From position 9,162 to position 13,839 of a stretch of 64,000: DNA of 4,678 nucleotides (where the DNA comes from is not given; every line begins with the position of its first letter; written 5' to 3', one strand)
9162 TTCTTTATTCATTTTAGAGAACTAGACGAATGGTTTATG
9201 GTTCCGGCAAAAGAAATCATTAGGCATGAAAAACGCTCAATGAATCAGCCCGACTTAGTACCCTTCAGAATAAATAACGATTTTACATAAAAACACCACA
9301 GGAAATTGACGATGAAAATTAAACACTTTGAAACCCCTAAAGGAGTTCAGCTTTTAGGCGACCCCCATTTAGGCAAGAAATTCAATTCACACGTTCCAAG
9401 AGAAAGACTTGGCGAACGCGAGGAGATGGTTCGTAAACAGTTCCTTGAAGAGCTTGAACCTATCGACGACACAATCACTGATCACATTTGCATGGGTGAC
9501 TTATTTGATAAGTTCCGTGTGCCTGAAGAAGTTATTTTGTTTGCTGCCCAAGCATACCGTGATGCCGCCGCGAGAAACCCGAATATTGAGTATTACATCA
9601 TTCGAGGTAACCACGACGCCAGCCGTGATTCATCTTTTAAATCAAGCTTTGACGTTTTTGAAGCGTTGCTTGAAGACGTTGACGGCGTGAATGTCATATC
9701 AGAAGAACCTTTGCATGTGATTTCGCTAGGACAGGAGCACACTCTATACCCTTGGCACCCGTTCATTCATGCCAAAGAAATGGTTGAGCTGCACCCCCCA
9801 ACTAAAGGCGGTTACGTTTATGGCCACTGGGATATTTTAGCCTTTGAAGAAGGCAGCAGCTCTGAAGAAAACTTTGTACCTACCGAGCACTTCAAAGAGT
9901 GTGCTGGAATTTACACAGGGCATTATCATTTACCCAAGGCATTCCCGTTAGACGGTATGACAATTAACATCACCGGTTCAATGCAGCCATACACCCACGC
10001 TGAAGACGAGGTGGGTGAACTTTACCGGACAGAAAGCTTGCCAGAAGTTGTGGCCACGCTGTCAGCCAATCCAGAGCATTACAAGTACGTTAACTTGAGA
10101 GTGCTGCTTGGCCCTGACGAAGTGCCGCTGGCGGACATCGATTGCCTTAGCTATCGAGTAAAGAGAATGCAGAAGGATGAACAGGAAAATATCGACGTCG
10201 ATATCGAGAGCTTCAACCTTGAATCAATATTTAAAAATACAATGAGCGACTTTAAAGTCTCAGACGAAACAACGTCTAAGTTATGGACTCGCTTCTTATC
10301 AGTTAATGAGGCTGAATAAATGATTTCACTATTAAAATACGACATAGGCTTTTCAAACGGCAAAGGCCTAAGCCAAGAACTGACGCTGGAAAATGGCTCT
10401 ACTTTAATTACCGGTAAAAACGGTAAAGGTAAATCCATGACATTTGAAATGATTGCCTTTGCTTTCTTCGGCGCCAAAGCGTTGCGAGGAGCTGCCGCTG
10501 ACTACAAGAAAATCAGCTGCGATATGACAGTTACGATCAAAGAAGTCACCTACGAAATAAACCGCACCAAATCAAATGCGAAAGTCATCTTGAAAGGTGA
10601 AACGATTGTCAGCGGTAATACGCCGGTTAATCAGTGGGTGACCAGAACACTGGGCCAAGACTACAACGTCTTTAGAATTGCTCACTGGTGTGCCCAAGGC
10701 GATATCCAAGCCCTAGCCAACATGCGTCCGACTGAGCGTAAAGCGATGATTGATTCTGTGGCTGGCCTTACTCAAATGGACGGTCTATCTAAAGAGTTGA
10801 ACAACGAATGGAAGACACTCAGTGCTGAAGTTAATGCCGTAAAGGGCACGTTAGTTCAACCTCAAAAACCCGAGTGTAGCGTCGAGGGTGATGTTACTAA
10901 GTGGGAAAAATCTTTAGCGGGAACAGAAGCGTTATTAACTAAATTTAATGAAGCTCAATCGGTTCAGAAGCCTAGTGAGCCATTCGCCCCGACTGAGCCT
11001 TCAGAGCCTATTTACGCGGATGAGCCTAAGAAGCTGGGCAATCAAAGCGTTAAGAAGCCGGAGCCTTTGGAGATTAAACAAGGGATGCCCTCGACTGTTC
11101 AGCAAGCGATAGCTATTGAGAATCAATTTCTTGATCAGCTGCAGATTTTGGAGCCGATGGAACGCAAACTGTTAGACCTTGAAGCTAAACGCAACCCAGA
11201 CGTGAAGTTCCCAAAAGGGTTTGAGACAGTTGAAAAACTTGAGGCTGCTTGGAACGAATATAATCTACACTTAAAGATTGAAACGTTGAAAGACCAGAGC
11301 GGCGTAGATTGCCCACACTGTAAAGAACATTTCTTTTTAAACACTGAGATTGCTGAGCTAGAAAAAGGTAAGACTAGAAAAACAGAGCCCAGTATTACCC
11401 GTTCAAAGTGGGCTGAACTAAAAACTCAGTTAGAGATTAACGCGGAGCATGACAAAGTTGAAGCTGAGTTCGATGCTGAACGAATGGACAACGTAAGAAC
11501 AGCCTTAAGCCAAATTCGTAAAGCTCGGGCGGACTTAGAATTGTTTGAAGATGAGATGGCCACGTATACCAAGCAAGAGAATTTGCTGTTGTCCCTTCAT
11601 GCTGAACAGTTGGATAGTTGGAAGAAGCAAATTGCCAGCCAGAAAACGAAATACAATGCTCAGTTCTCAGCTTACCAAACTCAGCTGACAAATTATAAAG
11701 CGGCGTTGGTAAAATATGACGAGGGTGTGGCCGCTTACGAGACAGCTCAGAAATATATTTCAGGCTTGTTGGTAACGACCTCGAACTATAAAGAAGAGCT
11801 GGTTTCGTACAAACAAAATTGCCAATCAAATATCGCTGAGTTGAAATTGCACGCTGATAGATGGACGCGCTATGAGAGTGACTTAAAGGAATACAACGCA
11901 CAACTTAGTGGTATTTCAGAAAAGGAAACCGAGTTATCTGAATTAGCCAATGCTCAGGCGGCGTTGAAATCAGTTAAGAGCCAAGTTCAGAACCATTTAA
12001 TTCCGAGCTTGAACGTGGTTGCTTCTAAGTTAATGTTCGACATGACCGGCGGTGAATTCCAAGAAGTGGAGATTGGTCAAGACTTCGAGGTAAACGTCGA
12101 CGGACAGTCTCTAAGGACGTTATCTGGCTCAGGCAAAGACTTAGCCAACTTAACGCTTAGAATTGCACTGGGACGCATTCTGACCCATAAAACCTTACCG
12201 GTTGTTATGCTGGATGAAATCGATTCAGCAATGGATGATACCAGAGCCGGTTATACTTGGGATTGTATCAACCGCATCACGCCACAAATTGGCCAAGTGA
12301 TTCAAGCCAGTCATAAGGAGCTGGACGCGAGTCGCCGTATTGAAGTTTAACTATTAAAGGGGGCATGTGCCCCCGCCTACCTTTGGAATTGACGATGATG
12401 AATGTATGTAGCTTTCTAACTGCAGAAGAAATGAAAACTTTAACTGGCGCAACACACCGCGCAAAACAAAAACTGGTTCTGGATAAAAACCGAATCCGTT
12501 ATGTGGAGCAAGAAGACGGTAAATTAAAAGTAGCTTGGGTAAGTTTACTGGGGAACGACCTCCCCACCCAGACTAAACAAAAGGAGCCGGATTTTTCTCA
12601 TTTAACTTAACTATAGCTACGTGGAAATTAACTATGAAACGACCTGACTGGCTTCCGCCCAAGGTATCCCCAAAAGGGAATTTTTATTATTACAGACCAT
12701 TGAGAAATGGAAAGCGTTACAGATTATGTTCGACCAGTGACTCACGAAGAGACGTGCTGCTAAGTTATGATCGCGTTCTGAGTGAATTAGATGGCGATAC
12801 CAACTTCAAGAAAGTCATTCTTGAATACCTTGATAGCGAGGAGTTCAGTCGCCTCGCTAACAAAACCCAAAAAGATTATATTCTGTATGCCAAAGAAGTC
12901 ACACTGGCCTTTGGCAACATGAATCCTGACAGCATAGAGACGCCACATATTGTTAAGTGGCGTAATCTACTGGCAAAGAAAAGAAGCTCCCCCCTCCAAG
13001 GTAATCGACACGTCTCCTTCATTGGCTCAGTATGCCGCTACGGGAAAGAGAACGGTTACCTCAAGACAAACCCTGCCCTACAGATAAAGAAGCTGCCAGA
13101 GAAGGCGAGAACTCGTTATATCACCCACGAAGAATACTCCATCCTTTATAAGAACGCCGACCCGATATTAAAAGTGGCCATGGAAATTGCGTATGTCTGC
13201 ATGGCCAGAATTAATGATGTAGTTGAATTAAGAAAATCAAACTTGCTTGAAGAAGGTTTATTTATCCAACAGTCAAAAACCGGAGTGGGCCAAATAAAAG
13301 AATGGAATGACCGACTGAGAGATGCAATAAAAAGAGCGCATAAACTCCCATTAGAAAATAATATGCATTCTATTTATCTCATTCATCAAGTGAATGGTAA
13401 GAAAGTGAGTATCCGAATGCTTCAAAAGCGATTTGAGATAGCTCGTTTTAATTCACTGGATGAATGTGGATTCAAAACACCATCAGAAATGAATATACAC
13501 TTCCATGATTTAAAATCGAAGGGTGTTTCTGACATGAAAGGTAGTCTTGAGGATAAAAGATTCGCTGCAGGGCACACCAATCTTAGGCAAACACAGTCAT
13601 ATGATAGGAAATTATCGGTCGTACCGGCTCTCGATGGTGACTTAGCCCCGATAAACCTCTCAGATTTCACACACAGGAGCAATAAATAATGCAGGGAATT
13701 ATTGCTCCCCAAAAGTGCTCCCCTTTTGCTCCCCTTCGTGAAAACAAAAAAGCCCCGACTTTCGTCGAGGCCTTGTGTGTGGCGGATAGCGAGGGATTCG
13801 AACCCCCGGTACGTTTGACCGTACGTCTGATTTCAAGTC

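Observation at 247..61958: Near-invariant 11-14 nt translation-initiation block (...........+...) at about 28 gene starts on both strands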

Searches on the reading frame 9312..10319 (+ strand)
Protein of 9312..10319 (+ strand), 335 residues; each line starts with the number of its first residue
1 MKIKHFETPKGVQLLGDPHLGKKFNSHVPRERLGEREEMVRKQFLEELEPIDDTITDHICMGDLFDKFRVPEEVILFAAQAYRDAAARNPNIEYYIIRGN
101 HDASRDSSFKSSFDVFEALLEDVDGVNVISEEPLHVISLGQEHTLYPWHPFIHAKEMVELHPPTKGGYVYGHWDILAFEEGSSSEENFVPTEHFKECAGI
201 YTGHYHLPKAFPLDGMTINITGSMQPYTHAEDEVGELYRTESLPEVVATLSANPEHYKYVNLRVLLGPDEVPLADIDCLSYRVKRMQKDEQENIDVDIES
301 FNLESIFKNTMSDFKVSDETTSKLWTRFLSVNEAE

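Call 8: search_protein_families(library=phrogs, proteins=[window:9312-10319:+], max_evalue=0.00001)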
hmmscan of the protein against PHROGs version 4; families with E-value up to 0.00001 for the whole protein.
window:9312-10319:+ (335 aa): 1 family
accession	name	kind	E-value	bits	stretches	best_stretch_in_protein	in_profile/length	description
phrog_100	-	DNA, RNA and nucleotide metabolism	6.5e-30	105.3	1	14-232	33-240/989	SbcD-like subunit of palindrome specific endonuclease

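Call 57: find_related_loci(query=A7, collection=viral_contigs, flank=10000)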
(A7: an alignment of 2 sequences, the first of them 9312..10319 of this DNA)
Query A7 (335 aa) in viral_contigs; peptide patterns used: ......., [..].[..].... (x = any residue, [..] = any of these).
23 stretches matched a pattern; 10 encode a relative of the query (tblastn E <= 1e-3); 10 distinct loci.
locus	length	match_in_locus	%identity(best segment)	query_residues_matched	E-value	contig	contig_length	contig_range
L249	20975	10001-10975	39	14-328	2e-70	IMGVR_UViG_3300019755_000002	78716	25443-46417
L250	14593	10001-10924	39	12-329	3e-65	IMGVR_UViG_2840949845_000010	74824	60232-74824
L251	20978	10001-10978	31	11-332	3e-47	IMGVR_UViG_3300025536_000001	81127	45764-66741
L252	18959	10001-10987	36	14-328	1e-66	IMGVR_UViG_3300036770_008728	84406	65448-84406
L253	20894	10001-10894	34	6-313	3e-41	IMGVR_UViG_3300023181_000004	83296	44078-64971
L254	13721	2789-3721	34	6-324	2e-40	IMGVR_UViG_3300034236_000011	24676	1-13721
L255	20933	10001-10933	34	6-324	2e-40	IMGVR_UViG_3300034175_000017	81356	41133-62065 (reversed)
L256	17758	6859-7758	34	1-313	3e-40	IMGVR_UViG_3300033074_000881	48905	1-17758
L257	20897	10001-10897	33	2-313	6e-36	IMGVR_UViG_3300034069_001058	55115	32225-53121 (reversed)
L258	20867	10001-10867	32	10-312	1e-32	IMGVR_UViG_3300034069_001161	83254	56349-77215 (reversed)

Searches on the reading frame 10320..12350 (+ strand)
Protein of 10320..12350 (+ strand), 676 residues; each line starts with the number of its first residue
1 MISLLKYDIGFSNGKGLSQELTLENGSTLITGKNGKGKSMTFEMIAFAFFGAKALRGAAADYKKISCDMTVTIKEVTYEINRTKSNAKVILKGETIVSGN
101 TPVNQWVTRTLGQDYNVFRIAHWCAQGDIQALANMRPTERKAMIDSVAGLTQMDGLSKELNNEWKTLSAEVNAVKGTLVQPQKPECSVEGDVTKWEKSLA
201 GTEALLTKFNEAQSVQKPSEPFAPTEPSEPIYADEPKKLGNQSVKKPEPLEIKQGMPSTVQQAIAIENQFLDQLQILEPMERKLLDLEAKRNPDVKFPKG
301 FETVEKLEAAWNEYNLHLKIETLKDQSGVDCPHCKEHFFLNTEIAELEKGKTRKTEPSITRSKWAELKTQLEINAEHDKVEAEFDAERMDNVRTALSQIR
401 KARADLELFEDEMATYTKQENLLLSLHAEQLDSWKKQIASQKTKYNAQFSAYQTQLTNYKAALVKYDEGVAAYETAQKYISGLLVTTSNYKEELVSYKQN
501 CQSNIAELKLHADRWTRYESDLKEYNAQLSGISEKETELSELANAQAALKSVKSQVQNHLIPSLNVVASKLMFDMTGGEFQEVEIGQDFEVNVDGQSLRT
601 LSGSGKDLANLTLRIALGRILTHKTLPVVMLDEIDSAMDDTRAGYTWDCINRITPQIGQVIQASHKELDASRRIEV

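Call 8: search_protein_families(library=phrogs, proteins=[window:10320-12350:+], max_evalue=0.00001)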
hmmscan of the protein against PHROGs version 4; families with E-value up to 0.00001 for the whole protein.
window:10320-12350:+ (676 aa): 2 families
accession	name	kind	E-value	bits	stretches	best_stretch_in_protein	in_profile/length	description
phrog_77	-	DNA, RNA and nucleotide metabolism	1.1e-47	164.2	1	13-670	305-934/967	SbcC-like subunit of palindrome specific endonuclease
phrog_28217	-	DNA, RNA and nucleotide metabolism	2e-09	37.5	1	23-165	21-180/806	DNA repair exonuclease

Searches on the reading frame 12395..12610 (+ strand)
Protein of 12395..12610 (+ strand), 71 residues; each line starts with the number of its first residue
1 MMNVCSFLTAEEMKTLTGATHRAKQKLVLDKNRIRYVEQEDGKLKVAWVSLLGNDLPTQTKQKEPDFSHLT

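Call 50: search_protein_families(library=pfam, proteins=[window:12395-12610:+], max_evalue=0.01)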
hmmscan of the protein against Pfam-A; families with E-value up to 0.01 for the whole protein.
window:12395-12610:+ (71 aa): 1 family
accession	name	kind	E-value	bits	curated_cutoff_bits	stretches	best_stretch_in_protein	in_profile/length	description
PF13986.11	DUF4224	-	3.2e-11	43.4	22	1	7-49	1-43/45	Domain of unknown function (DUF4224)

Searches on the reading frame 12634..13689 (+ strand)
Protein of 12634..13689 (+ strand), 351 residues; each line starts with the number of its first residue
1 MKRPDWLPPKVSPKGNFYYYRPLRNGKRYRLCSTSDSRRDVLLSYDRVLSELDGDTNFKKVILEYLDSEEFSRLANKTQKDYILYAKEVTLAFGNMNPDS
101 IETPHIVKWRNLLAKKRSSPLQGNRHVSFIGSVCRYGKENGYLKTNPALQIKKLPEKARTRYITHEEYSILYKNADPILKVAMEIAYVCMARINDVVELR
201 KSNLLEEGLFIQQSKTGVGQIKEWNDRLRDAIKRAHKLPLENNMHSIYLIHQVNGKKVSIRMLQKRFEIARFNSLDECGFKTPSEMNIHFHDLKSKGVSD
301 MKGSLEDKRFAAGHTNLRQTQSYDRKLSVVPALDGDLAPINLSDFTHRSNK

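Call 50: search_protein_families(library=pfam, proteins=[window:12634-13689:+], max_evalue=0.01)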
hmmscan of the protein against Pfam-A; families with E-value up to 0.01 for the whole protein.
window:12634-13689:+ (351 aa): 2 families
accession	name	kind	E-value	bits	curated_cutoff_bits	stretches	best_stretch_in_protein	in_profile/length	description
PF00589.27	Phage_integrase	-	6.8e-09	36.2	27.1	1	162-325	2-167/172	Phage integrase family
PF22022.2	Phage_int_M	-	1.4e-05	25.6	27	1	58-152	1-94/96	Phage integrase central domain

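Call 70: search_dna_similar(query=window:12634-13689:+, collection=plasmids, mode=protein, max_rows=40, max_evalue=0.001)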
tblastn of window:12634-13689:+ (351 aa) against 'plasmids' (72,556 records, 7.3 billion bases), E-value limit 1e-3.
Records with a match: 56; places in all: 58; records where one place covers at least 80% of the query: 16.
Best place of each record, by identity: <60% 56.
By first word of the organism name: Escherichia 21; Azospirillum 5; Klebsiella 4; Salmonella 4; Enterobacter 3; Stenotrophomonas 3; Arsenophonus 2; Proteus 2; Shewanella 1; Endozoicomonas 1; and 10 more.
By predicted mobility (MOB-suite, as given by PLSDB): non-mobilizable 37; conjugative 16; mobilizable 3.
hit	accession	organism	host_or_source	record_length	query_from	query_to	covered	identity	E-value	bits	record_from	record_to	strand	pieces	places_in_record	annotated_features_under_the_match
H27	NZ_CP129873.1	Klebsiella pneumoniae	Homo sapiens,whole organism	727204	5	335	94%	39.8%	7e-73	252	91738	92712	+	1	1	tyrosine-type recombinase/integrase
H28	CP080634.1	Shewanella putrefaciens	Bigeye tuna,pure culture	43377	6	333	93%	37.7%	5e-56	204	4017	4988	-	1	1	tyrosine-type recombinase/integrase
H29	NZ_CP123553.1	Arsenophonus nasoniae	Nasonia vitripennis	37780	7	332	93%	36.2%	2e-56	205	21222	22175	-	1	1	tyrosine-type recombinase/integrase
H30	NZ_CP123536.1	Arsenophonus nasoniae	Nasonia vitripennis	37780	7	332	93%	36.2%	2e-56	205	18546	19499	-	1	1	tyrosine-type recombinase/integrase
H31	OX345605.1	Salmonella enterica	Gallus gallus,Hen feces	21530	5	348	98%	34.0%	1e-59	214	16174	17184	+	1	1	none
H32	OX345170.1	Salmonella enterica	Gallus gallus,Poultry farm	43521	5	348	98%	34.0%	1e-59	214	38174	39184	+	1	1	none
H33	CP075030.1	Salmonella enterica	-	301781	5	348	98%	34.0%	1e-59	214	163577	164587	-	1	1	tyrosine-type recombinase/integrase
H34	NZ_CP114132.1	Escherichia coli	pig,gut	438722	7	342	96%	34.5%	1e-49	185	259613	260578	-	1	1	none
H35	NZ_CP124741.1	Escherichia coli O157:H7 str. EDL933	Homo sapiens,feces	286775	2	334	95%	34.6%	5e-54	197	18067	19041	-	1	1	tyrosine-type recombinase/integrase | DUF4224 domain-containing protein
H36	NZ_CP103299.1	Endozoicomonas gorgoniicola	pure culture,Plexaura sp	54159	2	325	92%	30.1%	1e-27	120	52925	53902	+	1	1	hypothetical protein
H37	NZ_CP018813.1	Paraburkholderia sp. SOS3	tomato rhizosphere,single cell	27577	7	326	91%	28.0%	3e-15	84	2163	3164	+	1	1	tyrosine-type recombinase/integrase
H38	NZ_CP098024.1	Microbulbifer sp. MI-G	Pure culture,sponge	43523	5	325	91%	27.7%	3e-25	114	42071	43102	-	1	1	hypothetical protein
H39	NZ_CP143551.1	Burkholderia multivorans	Homo sapiens,bronchoalveolar lavage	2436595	2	329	93%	24.6%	4e-10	69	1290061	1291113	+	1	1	none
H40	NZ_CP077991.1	Pseudomonas aeruginosa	Homo sapiens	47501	14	324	89%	24.1%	4e-15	84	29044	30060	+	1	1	hypothetical protein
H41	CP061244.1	Escherichia coli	Homo sapiens,cell culture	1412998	7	308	86%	24.2%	2e-6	57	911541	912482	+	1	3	tyrosine-type recombinase/integrase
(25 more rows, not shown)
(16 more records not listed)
